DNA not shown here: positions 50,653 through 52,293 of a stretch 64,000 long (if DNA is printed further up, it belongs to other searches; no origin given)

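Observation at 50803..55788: Island operon: ABC ATPase, ABC-2 permease, membrane-anchor protein and FG-GAP propeller, with a second divergent secreted FG-GAP protein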

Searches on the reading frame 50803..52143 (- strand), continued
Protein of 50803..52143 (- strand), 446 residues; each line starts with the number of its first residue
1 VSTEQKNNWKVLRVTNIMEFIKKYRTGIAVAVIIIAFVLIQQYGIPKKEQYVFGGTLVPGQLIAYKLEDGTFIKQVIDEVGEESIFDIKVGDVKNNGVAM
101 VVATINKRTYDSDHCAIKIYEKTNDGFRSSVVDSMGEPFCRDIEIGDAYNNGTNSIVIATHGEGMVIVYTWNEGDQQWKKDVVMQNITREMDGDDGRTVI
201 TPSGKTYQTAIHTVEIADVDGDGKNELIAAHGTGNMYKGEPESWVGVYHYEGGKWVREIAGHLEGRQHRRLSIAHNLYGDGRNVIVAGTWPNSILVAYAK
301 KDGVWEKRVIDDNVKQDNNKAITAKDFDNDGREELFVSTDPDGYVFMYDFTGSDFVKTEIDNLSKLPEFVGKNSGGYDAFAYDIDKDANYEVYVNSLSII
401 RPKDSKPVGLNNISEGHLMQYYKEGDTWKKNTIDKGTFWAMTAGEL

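Call 70: search_protein_families(library=ncbifam, proteins=[L023:10845-12251:-, L023:12301-13119:+, L023:13126-14757:+, L009:10671-11579:-, L023:9176-10642:+, L009:4995-6383:+, L009:11618-12451:+], max_evalue=0.00001)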
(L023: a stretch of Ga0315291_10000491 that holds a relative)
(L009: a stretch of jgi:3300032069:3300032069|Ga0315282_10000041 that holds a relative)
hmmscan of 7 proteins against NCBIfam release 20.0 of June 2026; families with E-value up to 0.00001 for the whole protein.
L023:10845-12251:- (468 aa): 39 families (the best 25 are shown)
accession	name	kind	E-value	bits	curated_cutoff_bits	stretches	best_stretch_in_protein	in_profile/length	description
NF045646.2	rSAM_Se_TrsS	equivalog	1.9e-42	145.3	490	1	33-303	5-292/441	radical SAM (seleno)protein TrsS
NF045702.1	rSAM_GDGT_ether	equivalog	1.4e-41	142.6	450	1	33-354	4-345/486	tetraether lipid synthase Tes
TIGR02666.1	moaA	equivalog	9.8e-25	87.2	284.05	1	111-293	15-204/336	GTP 3',8-cyclase MoaA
NF001199.0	PRK00164.2-1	equivalog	2.3e-24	86.1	231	1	108-292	14-197/308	GTP 3',8-cyclase MoaA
TIGR02668.1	moaA_archaeal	equivalog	9.8e-24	83.9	325.25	1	110-302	14-207/303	GTP 3',8-cyclase MoaA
NF045703.1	rSAM_Tes_intein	exception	3.2e-19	68.3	1700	1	155-284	647-772/1040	tetraether lipid synthase Tes, intein-containing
TIGR04546.1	rSAM_ahbC_deAc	equivalog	1.3e-18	67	650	1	109-281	42-212/390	12,18-didecarboxysiroheme deacetylase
TIGR04054.1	rSAM_NirJ1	equivalog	1.6e-17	63.2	650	1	110-282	40-210/387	putative heme d1 biosynthesis radical SAM protein NirJ1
TIGR04317.1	W_rSAM_matur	equivalog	2.7e-17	62.9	380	1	107-317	5-219/349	tungsten cofactor oxidoreductase radical SAM maturase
TIGR04055.1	rSAM_NirJ2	equivalog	1.5e-15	57.6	500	1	112-272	6-164/326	putative heme d1 biosynthesis radical SAM protein NirJ2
TIGR02109.1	PQQ_syn_pqqE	equivalog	1.5e-15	57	381.35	1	107-277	8-177/358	pyrroloquinoline quinone biosynthesis protein PqqE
TIGR04133.1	rSAM_w_lipo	hypoth_equivalog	1.1e-14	54.1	425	1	106-247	24-168/350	TIGR04133 family radical SAM/SPASM protein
NF038283.1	viperin_w_prok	equivalog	1.4e-14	53.9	180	1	108-255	4-164/281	viperin family antiviral radical SAM protein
TIGR04347.1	pseudo_SAM_Halo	equivalog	1.2e-13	51.1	525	1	108-280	40-210/390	TIGR04347 family pseudo-SAM/SPASM protein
TIGR04340.1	rSAM_ACGX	hypoth_equivalog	1.3e-13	50.9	400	1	109-304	6-204/341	radical SAM/SPASM domain protein, ACGX system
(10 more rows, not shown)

L023:12301-13119:+ (272 aa): 0 families

L023:13126-14757:+ (543 aa): 1 family
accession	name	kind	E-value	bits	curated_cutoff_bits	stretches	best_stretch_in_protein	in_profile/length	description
NF047440.1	LA3751_2_3_fam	subfamily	6e-10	38.5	200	1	305-416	267-387/460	LA_3751/LA_3752 family putative glycosyltransferase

L009:10671-11579:- (302 aa): 0 families

L023:9176-10642:+ (488 aa): 9 families
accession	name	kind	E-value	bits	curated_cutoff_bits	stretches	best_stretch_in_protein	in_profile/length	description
NF010322.0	PRK13759.1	equivalog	7.8e-37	126.9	481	1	194-462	185-437/486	arylsulfatase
TIGR03417.1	chol_sulfatase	equivalog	4.9e-23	81.8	433.45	1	205-462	176-420/500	choline-sulfatase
NF045661.1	HdlasePehA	equivalog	5.2e-22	78.1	900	1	266-461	274-464/506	phosphoric/sulfuric ester hydrolase PehA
NF052527.1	Mn_arylsulf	exception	8.9e-16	57.8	850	1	199-462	185-432/479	manganese-dependent arylsulfatase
NF007160.0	PRK09598.1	equivalog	5.2e-10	38.3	561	1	64-128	220-284/523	phosphoethanolamine--lipid A transferase EptA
NF007933.0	PRK10649.1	subfamily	6e-09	35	404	1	65-134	234-307/577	phosphoethanolamine transferase CptA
NF012179.0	CptA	domain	3.1e-08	32.8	900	1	66-135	223-296/556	phosphoethanolamine transferase CptA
NF028537.1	P_eth_NH2_trans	domain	1.2e-07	30.7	500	0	69-127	228-284/527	phosphoethanolamine--lipid A transferase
NF008593.0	PRK11560.1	equivalog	9.4e-07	27.4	493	0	69-97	249-277/563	kdo(2)-lipid A phosphoethanolamine 7''-transferase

L009:4995-6383:+ (462 aa): 32 families (the best 25 are shown)
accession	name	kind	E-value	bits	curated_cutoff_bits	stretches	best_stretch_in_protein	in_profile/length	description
NF045702.1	rSAM_GDGT_ether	equivalog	5.7e-41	140.6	450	1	24-307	3-302/486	tetraether lipid synthase Tes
NF045646.2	rSAM_Se_TrsS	equivalog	4.4e-38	131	490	1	23-307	3-300/441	radical SAM (seleno)protein TrsS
TIGR02666.1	moaA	equivalog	1.3e-24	86.8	284.05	1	106-305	16-223/336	GTP 3',8-cyclase MoaA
TIGR02668.1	moaA_archaeal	equivalog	2.2e-20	72.9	325.25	1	105-319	15-230/303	GTP 3',8-cyclase MoaA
NF001199.0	PRK00164.2-1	equivalog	3e-19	69.3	231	1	105-302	17-217/308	GTP 3',8-cyclase MoaA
TIGR02109.1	PQQ_syn_pqqE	equivalog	1.1e-16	60.7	381.35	1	105-263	12-169/358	pyrroloquinoline quinone biosynthesis protein PqqE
NF045703.1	rSAM_Tes_intein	exception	5.1e-16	57.7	1700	1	131-298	622-798/1040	tetraether lipid synthase Tes, intein-containing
TIGR04546.1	rSAM_ahbC_deAc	equivalog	1.2e-14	53.9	650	1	105-262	44-202/390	12,18-didecarboxysiroheme deacetylase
TIGR04133.1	rSAM_w_lipo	hypoth_equivalog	1.3e-14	53.9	425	1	98-239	22-165/350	TIGR04133 family radical SAM/SPASM protein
TIGR04055.1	rSAM_NirJ2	equivalog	3e-14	53.3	500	1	107-295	7-193/326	putative heme d1 biosynthesis radical SAM protein NirJ2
NF038283.1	viperin_w_prok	equivalog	2e-13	50.1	180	1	106-216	8-123/281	viperin family antiviral radical SAM protein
TIGR04054.1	rSAM_NirJ1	equivalog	2.3e-13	49.5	650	1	93-263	29-200/387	putative heme d1 biosynthesis radical SAM protein NirJ1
NF045574.1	sacti_mat_StsB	exception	2.4e-13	49.7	625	1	92-276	88-267/466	StsB family radical SAM/SPASM domain sactipeptide maturase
TIGR04103.1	rSAM_nif11_3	equivalog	1.3e-12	47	725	1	100-259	5-161/412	nif11-class peptide radical SAM maturase 3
TIGR04347.1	pseudo_SAM_Halo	equivalog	8.2e-12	45.1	525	1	88-280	26-211/390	TIGR04347 family pseudo-SAM/SPASM protein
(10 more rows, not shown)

L009:11618-12451:+ (277 aa): 0 families

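Call 71: fold_search(model_id=the predicted structure, library=pdb)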
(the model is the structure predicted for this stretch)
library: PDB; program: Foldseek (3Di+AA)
matches with E <= 10: 1023; with E <= 0.001: 230
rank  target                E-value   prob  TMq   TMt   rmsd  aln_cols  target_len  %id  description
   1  4a7z                  1.9e-08  1.00  0.57  0.30   8.6       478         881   14  Complex of bifunctional aldos-2-ulose dehydratase with the reaction intermediate ascopyrone M (released 2012-03-21)
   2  5nem_A                8.8e-08  1.00  0.49  0.38  20.7       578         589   12  Localised reconstruction of alpha v beta 6 bound to Foot and Mouth Disease Virus O PanAsia - Pose A. (released 2017-06-21)
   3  4qrj_A                1.6e-07  1.00  0.54  0.65   6.6       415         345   11  Crystal structure of a putative 6-phosphogluconolactonase (BACUNI_04672) from Bacteroides uniformis ATCC 8492 at 2.20  (released 2014-07-23)
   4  9van_C                1.6e-07  1.00  0.52  0.55   6.4       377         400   13  Cryo-EM structure of human full length KICSTOR complex (state 2) (released 2025-11-12)
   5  9v9n_B                4.5e-07  1.00  0.48  0.53  10.2       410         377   13  Cryo-EM structure of KICSTOR CCC complex (state 5) (released 2025-11-12)
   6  9v80_C                8.5e-07  1.00  0.52  0.55   6.6       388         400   14  Cryo-EM structure of KICSTOR CCC complex (state 4) (released 2025-11-12)
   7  9e8c_C                1.0e-06  1.00  0.49  0.36  17.4       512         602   12  Integrin aIIbb3 dimer conformation from human platelet membrane crude preparation (released 2025-10-15)
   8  9v86_C                1.1e-06  1.00  0.54  0.57   6.8       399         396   13  Cryo-EM structure of KICSTOR CCC complex (state 3) (released 2025-11-12)
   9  9e8b_A                1.2e-06  1.00  0.50  0.37  18.4       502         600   12  Integrin aIIbb3 intermediate conformation from human platelet membrane crude preparation (released 2025-10-15)
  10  4qrj_B                1.3e-06  1.00  0.54  0.65   6.7       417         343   11  Crystal structure of a putative 6-phosphogluconolactonase (BACUNI_04672) from Bacteroides uniformis ATCC 8492 at 2.20  (released 2014-07-23)
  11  9axl_A                2.0e-06  1.00  0.45  0.34  19.1       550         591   11  Structure of the semi-extended AlphaIIbBeta3 in complex with R21D10 Fab (released 2024-11-13)
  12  6nau_A                2.2e-06  1.00  0.54  0.67   6.1       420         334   12  1.55 Angstrom Resolution Crystal Structure of 6-phosphogluconolactonase from Klebsiella pneumoniae (released 2018-12-19)
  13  9dao_A                2.3e-06  1.00  0.47  0.45   7.4       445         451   12  AlphaIIbbeta3 in fully-extended conformation in complex with R6H8 Fab (released 2025-04-09)
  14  3hfq_A                2.5e-06  1.00  0.54  0.66   6.5       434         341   13  Crystal structure of the lp_2219 protein from Lactobacillus plantarum. Northeast Structural Genomics Consortium Target (released 2009-05-26)
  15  9nfq_A                2.5e-06  1.00  0.20  0.13  20.0       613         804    8  Crystal structure of CRBN-DDB1 and MRT-3486 in complex with NEK7 (released 2025-07-09)
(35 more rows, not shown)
